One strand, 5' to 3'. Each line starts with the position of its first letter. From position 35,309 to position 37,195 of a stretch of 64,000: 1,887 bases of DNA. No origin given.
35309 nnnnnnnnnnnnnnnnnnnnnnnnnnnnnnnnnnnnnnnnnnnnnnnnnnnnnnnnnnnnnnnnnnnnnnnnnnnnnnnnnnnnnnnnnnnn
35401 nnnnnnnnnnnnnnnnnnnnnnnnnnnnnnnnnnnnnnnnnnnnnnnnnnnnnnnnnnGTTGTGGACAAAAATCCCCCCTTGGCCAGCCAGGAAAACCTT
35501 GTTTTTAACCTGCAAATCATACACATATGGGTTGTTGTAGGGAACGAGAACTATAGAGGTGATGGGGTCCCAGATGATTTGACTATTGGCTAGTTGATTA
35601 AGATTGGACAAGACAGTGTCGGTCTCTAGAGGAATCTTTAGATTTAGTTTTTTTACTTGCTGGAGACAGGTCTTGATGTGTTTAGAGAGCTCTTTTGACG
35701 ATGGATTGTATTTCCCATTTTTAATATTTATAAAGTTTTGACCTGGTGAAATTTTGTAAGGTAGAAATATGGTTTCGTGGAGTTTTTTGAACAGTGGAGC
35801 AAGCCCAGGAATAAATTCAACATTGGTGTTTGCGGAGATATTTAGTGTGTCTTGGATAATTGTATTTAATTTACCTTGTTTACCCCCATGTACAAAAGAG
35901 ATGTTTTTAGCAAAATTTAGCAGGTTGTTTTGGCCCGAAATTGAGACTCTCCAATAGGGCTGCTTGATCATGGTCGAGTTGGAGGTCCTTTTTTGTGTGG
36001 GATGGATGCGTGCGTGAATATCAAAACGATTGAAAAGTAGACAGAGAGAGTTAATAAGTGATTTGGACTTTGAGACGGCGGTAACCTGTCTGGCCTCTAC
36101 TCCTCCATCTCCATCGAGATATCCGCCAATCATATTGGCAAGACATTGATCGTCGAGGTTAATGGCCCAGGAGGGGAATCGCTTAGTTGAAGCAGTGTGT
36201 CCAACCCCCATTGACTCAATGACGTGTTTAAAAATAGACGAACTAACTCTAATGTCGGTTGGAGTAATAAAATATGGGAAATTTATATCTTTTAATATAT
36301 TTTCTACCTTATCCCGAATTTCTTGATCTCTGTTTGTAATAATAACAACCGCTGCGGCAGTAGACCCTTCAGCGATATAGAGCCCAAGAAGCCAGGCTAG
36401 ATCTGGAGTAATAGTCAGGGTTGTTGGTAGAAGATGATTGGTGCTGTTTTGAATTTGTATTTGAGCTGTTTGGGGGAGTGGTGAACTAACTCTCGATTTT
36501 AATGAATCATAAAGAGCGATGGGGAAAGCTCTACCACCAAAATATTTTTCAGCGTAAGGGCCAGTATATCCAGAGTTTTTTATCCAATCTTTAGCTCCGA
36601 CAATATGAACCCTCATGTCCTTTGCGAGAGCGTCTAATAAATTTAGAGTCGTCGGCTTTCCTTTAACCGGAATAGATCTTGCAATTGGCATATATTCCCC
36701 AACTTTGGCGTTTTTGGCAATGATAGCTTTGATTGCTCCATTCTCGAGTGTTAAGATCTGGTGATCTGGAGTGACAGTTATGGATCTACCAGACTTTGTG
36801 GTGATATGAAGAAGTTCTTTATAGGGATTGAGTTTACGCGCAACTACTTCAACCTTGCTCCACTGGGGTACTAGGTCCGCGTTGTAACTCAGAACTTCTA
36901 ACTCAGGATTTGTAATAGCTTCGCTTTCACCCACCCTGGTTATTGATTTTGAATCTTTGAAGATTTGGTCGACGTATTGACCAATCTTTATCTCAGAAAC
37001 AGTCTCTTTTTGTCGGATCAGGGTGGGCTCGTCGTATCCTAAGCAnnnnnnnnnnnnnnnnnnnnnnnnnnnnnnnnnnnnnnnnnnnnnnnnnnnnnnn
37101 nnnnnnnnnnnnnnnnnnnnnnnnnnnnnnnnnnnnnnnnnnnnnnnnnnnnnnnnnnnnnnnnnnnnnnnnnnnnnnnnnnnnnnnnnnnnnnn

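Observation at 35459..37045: VirB4 ATPase split at its Walker-A motif by a 529-aa intein with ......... homing endonuclease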

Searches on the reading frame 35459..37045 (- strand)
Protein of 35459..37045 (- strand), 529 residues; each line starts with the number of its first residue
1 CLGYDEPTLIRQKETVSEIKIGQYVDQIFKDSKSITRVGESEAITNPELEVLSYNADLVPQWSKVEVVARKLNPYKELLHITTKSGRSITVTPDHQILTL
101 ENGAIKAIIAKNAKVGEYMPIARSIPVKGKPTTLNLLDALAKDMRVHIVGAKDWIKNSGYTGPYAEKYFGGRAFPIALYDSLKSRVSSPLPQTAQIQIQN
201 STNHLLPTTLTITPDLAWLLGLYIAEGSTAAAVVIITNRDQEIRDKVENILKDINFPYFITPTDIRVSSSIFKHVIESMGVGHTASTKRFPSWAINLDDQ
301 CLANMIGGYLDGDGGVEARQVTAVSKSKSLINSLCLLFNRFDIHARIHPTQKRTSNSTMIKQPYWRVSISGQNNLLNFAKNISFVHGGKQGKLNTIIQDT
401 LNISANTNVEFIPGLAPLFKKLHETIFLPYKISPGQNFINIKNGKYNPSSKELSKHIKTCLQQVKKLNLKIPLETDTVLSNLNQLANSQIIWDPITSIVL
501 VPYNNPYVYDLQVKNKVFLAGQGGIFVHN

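Call 4: search_protein_families(library=pfam, proteins=[window:35459-37045:-], max_evalue=0.01)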
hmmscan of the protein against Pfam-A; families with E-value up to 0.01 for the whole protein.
window:35459-37045:- (529 aa): 2 families
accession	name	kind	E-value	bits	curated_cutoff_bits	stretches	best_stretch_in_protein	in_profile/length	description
PF14528.11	LAGLIDADG_3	-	3.4e-17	62.9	22.5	1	301-382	2-81/82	LAGLIDADG-like domain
PF14890.11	Intein_splicing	-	2.6e-16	60.2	35.8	1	42-529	14-155/155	Intein splicing domain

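Call 5: search_protein_families(library=ncbifam, proteins=[window:35459-37045:-], max_evalue=0.01)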
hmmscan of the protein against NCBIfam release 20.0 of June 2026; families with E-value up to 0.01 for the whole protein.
window:35459-37045:- (529 aa): 12 families
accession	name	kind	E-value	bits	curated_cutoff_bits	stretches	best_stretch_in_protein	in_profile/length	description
NF011491.0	PRK14898.1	equivalog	1.1e-51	175.9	783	1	2-529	77-543/860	DNA-directed RNA polymerase subunit A''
NF045703.1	rSAM_Tes_intein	exception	2.7e-29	101.6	1700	1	1-396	156-557/1040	tetraether lipid synthase Tes, intein-containing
NF003157.0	PRK04132.1-2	equivalog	2.5e-15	55.5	1103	1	215-400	171-359/864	replication factor C small subunit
NF011418.0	PRK14845.1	equivalog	8e-14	50.4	756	1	25-420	41-335/1049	translation initiation factor IF-2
NF011303.0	PRK14715.1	equivalog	2.7e-13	48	1585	1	71-349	964-1264/1627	DNA-directed DNA polymerase II large subunit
NF005852.0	PRK07773.1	equivalog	7.5e-11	41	780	1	323-529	640-826/886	replicative DNA helicase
TIGR01445.1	intein_Nterm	domain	1e-10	42.4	24.5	1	1-99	1-83/83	intein N-terminal splicing region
NF003159.0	PRK04132.1-4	equivalog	2.3e-10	39.1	999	2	206-404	171-352/852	replication factor C small subunit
NF011302.0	PRK14714.1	equivalog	5e-10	37.6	1791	1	7-131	938-1062/1350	DNA-directed DNA polymerase II large subunit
NF038162.1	RtcB_rel_intein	exception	0.00021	19.4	1150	0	49-104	121-175/961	intein-containing RtcB family protein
NF011287.0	PRK14698.1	equivalog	0.00077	17.5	1238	0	76-126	310-364/1017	V-type ATP synthase subunit A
TIGR01443.1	intein_Cterm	domain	0.0056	16.9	15.6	0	507-529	1-23/24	intein C-terminal splicing region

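Call 22: search_solved_structures(query=window:35459-37045:-, max_evalue=0.001, show_alignments=1)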
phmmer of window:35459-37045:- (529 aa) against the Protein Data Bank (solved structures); distinct sequences matched with E-value up to 0.001: 7.
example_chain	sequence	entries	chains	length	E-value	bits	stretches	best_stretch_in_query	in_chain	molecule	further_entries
5o9i_A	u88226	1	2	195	3.9e-17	65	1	2-126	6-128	Transcription initiation factor IIB,Transcription initiation factor IIB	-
2cw7_A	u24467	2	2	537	5.1e-16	61.3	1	14-140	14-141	Endonuclease PI-PkoII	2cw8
5o9j_A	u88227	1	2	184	2.9e-15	58.9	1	2-125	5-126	Transcription initiation factor IIB,Transcription initiation factor IIB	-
6rpq_A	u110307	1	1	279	1.8e-11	46.3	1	19-122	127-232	Ubiquitin-like protein SMT3,1108aa long hypothetical cell division control protein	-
2jmz_A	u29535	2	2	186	2.7e-09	39.2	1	2-124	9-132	Hypothetical protein MJ0781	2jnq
6rpp_A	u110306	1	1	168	6.1e-07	31.4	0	19-117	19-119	Cell division control protein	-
4o1s_A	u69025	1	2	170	0.00011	23.9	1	28-120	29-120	V-type ATP synthase alpha chain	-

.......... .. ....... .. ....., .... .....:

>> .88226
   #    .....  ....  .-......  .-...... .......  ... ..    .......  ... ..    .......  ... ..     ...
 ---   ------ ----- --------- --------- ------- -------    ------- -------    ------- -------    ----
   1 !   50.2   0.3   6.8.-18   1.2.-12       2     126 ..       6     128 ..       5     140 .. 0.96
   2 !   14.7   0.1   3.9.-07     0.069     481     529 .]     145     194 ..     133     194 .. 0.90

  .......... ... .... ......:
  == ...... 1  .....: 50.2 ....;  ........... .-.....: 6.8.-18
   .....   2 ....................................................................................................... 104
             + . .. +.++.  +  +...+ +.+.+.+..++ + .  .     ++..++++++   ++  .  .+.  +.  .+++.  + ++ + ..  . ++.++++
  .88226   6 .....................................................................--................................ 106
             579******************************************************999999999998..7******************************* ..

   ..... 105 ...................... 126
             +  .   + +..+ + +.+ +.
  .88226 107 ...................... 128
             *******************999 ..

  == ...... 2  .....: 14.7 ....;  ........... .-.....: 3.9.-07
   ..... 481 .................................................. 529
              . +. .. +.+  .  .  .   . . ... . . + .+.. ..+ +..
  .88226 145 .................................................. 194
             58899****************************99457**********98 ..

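Call 28: find_homologous_proteins(query=window:35459-37045:-, max_evalue=0.00001)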
Query window:35459-37045:- (529 aa): 3 proteins with E <= 0.00001 among 8000 candidates.
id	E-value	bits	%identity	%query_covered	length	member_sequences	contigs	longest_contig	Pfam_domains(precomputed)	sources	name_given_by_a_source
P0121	7.7e-69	251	70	32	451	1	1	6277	PF14890.12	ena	-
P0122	2.7e-9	54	23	89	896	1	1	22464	PF20030.6,PF07726.18,PF14528.12,PF17863.8,PF07728.21,PF14890.12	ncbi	-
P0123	1.1e-7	49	25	56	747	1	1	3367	PF14528.12,PF00586.30,PF14890.12,PF02769.28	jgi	-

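Call 30: find_encoding_contigs(protein=P0121, flank=6000, max_places=3)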
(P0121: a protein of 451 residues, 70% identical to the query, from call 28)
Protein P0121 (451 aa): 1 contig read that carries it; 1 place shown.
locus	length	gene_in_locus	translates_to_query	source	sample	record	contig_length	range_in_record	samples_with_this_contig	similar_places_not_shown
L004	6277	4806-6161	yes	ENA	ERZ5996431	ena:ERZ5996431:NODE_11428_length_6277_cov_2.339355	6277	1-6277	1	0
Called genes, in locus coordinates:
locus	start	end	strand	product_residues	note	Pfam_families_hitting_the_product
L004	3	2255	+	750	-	?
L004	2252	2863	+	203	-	PF13205:Big_5 (weak)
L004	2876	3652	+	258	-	PF12666:PrgI (weak)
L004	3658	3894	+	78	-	-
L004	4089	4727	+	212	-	-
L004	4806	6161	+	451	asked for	PF14890:Intein_splicing (weak)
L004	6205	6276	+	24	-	?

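Call 49: predict_structure(alignment_id=A1)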
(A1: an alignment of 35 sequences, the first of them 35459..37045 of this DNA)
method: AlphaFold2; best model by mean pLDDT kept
length: 529 residues; sequences in the alignment: 35
mean_pLDDT: 92.2   pTM: 0.90
mean pLDDT of the five models: 92.2, 91.7, 91.3, 90.4, 89.4
residues with pLDDT >= 90: 428; 70-90: 93; 50-70: 8; < 50: 0
segments of 3 or more residues with pLDDT < 50: none
pLDDT, mean of each block of 10 residues (from residue 1): 93 93 94 87 93 92 95 94 94 94 91 94 91 94 94 96 96 95 93 93 87 97 95 92 97 92 93 91 90 95 98 92 94 95 93 85 94 91 96 91 64 93 94 93 91 93 91 91 92 94 95 91 80
secondary structure, 60 per line:
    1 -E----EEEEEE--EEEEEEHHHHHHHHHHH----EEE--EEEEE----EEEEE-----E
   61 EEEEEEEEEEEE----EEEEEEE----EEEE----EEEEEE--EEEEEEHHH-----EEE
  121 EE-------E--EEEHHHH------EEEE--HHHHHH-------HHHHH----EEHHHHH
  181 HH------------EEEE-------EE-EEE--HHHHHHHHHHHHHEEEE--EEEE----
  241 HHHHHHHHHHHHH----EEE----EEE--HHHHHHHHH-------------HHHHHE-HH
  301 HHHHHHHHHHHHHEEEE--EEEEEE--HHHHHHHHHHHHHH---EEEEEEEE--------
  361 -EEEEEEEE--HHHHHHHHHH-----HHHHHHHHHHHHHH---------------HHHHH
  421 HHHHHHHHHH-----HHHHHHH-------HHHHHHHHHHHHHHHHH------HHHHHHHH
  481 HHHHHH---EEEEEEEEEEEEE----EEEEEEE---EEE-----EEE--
elements in order: E7-12 E15-20 H21-31 E36-38 E41-45 E50-54 E60-72 E77-83 E88-91 E96-101 E104-109 E118-122 E133-135 H136-139 E146-149 H152-157 H165-169 H176-182 E195-198 E209-211 H214-226 E227-230 E233-236 H241-253 E258-260 E265-267 H270-278 H292-296 H299-313 E314-317 E320-325 H328-341 E345-352 E362-369 H372-381 H387-400 H416-430 H436-442 H450-466 H473-486 E490-502 E507-513 E517-519 E525-527

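Call 51: fold_search(model_id=the predicted structure, library=pdb)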
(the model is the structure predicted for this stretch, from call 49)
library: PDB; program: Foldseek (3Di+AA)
matches with E <= 10: 324; with E <= 0.001: 70
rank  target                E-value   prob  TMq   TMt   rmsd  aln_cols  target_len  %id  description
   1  2cw7                  1.0e-30  1.00  0.71  0.70   6.7       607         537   20  Crystal structure of intein homing endonuclease II (released 2006-04-18)
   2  7qss                  2.8e-23  1.00  0.62  0.74   6.4       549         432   17  Crystal structure of homing endonuclease-associated TliVMA intein (C1A) (released 2022-03-30)
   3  7qsu                  2.9e-20  1.00  0.56  0.79   5.3       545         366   15  Crystal structure of homing endonuclease-associated TliVMA intein (C1A, d333-339) (released 2022-03-30)
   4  1dq3                  4.3e-19  1.00  0.54  0.62   8.4       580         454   15  CRYSTAL STRUCTURE OF AN ARCHAEAL INTEIN-ENCODED HOMING ENDONUCLEASE PI-PFUI (released 2000-07-05)
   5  7qst                  1.5e-17  1.00  0.52  0.73   6.8       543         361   15  Crystal structure of homing endonuclease-associated PhoVMA intein (C1A) (released 2022-03-30)
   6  5o9i_B                2.9e-10  1.00  0.23  0.65   1.6       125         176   25  Crystal structure of transcription factor IIB Mvu mini-intein (released 2017-11-01)
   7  5o9i_A                3.1e-10  1.00  0.22  0.66   1.6       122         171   24  Crystal structure of transcription factor IIB Mvu mini-intein (released 2017-11-01)
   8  1dfa                  5.7e-10  1.00  0.39  0.49  22.4       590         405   11  CRYSTAL STRUCTURE OF PI-SCEI IN C2 SPACE GROUP (released 1999-12-08)
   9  1vde_B                6.3e-10  1.00  0.39  0.46  24.5       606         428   11  PI-SCEI, A HOMING ENDONUCLEASE WITH PROTEIN SPLICING ACTIVITY (released 1998-04-08)
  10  5o9j_B                7.4e-10  1.00  0.20  0.52   3.4       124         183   26  Crystal structure of transcription factor IIB Mja mini-intein (released 2017-11-01)
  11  5o9j_A                1.5e-09  1.00  0.20  0.51   3.5       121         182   26  Crystal structure of transcription factor IIB Mja mini-intein (released 2017-11-01)
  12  1ef0_A                3.1e-09  1.00  0.39  0.46  23.5       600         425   11  CRYSTAL STRUCTURE OF PI-SCEI MINIPRECURSOR (released 2000-06-07)
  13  1vde_A                7.0e-09  1.00  0.37  0.44  24.8       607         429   11  PI-SCEI, A HOMING ENDONUCLEASE WITH PROTEIN SPLICING ACTIVITY (released 1998-04-08)
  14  1um2_B                7.0e-09  1.00  0.35  0.42  25.4       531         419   12  Crystal Structure of the Vma1-Derived Endonuclease with the Ligated Extein Segment (released 2004-09-22)
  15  1lws_A                8.2e-09  1.00  0.38  0.46  24.2       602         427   12  Crystal structure of the intein homing endonuclease PI-SceI bound to its recognition sequence (released 2002-09-27)
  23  4o1s_A                3.3e-06  1.00  0.20  0.60   2.2       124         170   21  Crystal structure of TvoVMA intein (released 2014-03-19)
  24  4e2t_A                3.6e-06  1.00  0.21  0.62   2.0       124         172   16  Crystal Structures of RadA intein from Pyrococcus horikoshii (released 2012-05-16)
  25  4e2t_B                5.5e-06  1.00  0.22  0.64   1.9       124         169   16  Crystal Structures of RadA intein from Pyrococcus horikoshii (released 2012-05-16)
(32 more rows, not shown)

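Call 63: search_dna_similar(query=window:35459-37045:-, collection=plasmids, mode=protein, max_evalue=0.001, max_rows=30)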
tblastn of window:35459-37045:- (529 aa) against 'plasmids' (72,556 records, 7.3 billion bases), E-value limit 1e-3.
No match.

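Call 64: search_dna_similar(query=window:35459-37045:-, collection=phages, mode=protein, max_evalue=0.001, max_rows=20)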
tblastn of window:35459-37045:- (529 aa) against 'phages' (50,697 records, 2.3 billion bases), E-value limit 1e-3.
Records with a match: 42; places in all: 42; records where one place covers at least 80% of the query: 0.
Best place of each record, by identity: <60% 42.
By first word of the organism name: Salmonella 41; uncultured 1.
By host as written in the record: Salmonella enterica 18; Salmonella enterica subsp. enterica serovar Enteritidis 10; Salmonella enterica subsp. enterica serovar Typhimurium 3; Salmonella enterica sv. typhimurium 2; Salmonella enterica subsp. enterica serovar Enteritidis P125263 2; - 1; Salmonella enterica subsp. enterica serovar Typhimurium wild type HJL288 1; Salmonella enterica subsp. enterica serovar Typhimurium strain ATCC 14028S 1; and 4 more.
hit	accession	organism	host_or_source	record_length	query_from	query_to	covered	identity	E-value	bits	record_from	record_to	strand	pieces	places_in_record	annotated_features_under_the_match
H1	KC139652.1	Salmonella phage FSL SP-038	Salmonella enterica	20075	219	380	31%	27.6%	1e-5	54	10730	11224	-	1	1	helicase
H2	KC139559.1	Salmonella phage FSL SP-049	Salmonella enterica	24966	219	380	31%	27.6%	1e-5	54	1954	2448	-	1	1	helicase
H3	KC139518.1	Salmonella phage FSL SP-031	Salmonella enterica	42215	219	380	31%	27.6%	1e-5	54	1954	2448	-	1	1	helicase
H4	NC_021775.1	Salmonella phage FSL SP-031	Salmonella enterica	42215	219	380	31%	27.6%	1e-5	54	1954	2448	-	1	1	DNA helicase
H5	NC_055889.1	uncultured phage cr53_1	human feces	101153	217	393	33%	25.0%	2e-7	60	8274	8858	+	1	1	terminase large subunit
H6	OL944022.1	Salmonella phage PhiSTP1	Salmonella enterica subsp. enterica ...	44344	219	380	31%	27.1%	5e-5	52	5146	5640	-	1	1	helicase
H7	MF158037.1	Salmonella phage St162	Salmonella enterica sv. typhimurium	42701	219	380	31%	26.5%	2e-4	50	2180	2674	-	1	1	putative intein-containing helicase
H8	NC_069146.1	Salmonella phage St162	Salmonella enterica sv. typhimurium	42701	219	380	31%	26.5%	2e-4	50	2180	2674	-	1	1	putative intein-containing helicase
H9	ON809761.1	Salmonella phage SeF1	Salmonella enterica subsp. enterica ...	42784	218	390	33%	24.7%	8e-5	52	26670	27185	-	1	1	DarB-like antirestriction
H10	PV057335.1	Salmonella phage SE126_1H4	Salmonella enterica subsp. enterica ...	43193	218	390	33%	24.7%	8e-5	52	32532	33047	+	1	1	DNA helicase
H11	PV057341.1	Salmonella phage ST521_1H4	Salmonella enterica subsp. enterica ...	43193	218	390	33%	24.7%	8e-5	52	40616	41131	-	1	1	DNA helicase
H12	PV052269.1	Salmonella phage SE124_3H4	Salmonella enterica subsp. enterica ...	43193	218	390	33%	24.7%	8e-5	52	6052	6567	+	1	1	DNA helicase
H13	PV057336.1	Salmonella phage SE126_1pH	Salmonella enterica subsp. enterica ...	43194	218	390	33%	24.7%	8e-5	52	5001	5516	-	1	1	DNA helicase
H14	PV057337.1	Salmonella phage SE126_1PISJ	Salmonella enterica subsp. enterica ...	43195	218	390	33%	24.7%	8e-5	52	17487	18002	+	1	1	DNA helicase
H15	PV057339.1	Salmonella phage SE129_1TP2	Salmonella enterica subsp. enterica ...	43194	218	390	33%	24.7%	8e-5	52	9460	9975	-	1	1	DNA helicase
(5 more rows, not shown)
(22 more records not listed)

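Call 65: find_related_loci(query=window:35459-37045:-, collection=viral_contigs, flank=3000)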
Query window:35459-37045:- (529 aa) in viral_contigs; peptide patterns used: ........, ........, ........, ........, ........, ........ (x = any residue, [..] = any of these).
1 stretches matched a pattern; 1 encode a relative of the query (tblastn E <= 1e-3); 1 distinct loci.
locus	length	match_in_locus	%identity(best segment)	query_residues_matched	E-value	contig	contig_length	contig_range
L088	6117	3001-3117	51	492-529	3e-7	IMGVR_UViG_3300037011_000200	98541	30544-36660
